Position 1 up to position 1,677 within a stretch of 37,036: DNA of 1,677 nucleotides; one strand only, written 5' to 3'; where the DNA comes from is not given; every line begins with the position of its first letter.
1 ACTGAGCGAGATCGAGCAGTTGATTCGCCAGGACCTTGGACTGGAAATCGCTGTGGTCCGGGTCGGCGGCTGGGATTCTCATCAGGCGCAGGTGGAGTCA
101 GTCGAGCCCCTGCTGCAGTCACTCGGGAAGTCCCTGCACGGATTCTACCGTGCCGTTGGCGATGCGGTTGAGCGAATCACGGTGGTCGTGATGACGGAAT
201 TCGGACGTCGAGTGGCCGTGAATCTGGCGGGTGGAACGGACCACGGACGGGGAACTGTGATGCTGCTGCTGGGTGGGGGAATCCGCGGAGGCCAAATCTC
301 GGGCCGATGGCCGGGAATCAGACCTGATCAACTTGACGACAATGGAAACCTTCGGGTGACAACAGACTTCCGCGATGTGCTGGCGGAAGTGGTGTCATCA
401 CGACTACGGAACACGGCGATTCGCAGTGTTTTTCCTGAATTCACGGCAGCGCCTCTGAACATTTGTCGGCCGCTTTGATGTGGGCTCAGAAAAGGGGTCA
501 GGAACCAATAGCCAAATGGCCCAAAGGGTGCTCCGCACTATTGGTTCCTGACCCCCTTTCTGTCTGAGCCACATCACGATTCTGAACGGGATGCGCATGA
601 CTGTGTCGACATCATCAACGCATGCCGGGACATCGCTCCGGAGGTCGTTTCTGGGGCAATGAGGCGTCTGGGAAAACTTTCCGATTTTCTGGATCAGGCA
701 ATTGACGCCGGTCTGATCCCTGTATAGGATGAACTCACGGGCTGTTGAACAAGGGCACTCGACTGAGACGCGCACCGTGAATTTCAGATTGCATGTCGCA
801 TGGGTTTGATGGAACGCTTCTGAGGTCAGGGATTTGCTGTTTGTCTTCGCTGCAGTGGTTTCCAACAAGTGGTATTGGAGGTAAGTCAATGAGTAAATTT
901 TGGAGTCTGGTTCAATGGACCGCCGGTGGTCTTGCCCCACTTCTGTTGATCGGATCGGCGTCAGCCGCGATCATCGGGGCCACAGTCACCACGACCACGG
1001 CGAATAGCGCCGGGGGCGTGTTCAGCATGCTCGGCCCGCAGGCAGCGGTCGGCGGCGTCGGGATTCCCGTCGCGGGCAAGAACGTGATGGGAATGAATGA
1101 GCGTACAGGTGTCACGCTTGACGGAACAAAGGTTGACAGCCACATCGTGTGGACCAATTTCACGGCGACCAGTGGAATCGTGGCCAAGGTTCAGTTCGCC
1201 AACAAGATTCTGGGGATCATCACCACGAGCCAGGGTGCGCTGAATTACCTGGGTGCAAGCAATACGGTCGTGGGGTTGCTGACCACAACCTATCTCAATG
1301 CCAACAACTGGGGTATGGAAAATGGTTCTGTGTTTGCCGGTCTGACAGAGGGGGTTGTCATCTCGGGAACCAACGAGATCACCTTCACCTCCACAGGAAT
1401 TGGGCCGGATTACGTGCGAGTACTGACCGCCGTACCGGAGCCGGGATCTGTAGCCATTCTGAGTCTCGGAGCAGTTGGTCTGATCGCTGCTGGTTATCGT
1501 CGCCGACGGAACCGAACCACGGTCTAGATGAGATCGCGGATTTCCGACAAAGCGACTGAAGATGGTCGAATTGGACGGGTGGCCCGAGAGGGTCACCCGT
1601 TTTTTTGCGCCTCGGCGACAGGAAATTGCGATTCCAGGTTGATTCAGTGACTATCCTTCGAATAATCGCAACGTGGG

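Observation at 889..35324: Candidate coupled system: a PEP-CTERM/exosortase sorting module facing a Wzm/Wzt glycan operon that carries its own EpsI paralog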

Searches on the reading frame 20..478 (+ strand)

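Call 3: search_protein_families(library=ncbifam, proteins=[window:20-478:+], max_evalue=0.01)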
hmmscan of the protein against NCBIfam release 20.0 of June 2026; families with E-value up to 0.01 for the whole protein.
window:20-478:+ (152 aa): 0 families

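Call 4: search_protein_families(library=pfam, proteins=[window:20-478:+], max_evalue=0.01)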
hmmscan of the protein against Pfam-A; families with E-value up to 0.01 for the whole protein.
window:20-478:+ (152 aa): 1 family
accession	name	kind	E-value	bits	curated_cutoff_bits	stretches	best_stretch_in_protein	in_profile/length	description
PF07394.17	DUF1501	-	5.7e-24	85.4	27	1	7-107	243-346/390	Protein of unknown function (DUF1501)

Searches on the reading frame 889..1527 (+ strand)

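Call 3: search_protein_families(library=ncbifam, proteins=[window:889-1527:+], max_evalue=0.01)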
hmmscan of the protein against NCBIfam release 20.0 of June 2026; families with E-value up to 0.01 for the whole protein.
window:889-1527:+ (212 aa): 6 families
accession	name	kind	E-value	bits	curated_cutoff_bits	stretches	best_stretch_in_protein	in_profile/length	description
NF033554.9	floc_PepA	equivalog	1.7e-05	24.8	80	1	135-205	202-260/261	flocculation-associated PEP-CTERM protein PepA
TIGR02595.1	PEP_CTERM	domain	0.00064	20.4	16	1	182-207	1-23/24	PEP-CTERM sorting domain-containing protein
NF038125.1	PEP_CTERM_THxN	subfamily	0.00073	19.2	85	1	150-202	192-243/246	THxN family PEP-CTERM protein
NF038120.1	PEP_CTERM_QFxxD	subfamily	0.0012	18.8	80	1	178-206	189-214/215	NF038120 family PEP-CTERM protein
NF041538.1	PEP_EDSA_1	subfamily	0.0036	17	100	1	177-206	279-306/307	EDSAP-1 family PEP-CTERM protein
NF041927.1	Xrt_dep_XDP1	equivalog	0.0068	16.4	125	1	180-207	217-242/242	exosortase-dependent surface protein XDP1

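Call 4: search_protein_families(library=pfam, proteins=[window:889-1527:+], max_evalue=0.01)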
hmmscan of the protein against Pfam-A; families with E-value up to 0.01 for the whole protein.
window:889-1527:+ (212 aa): 1 family
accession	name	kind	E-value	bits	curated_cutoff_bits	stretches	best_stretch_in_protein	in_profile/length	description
PF07589.16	PEP-CTERM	-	0.00012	22.4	20.7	1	181-206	1-24/24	PEP-CTERM motif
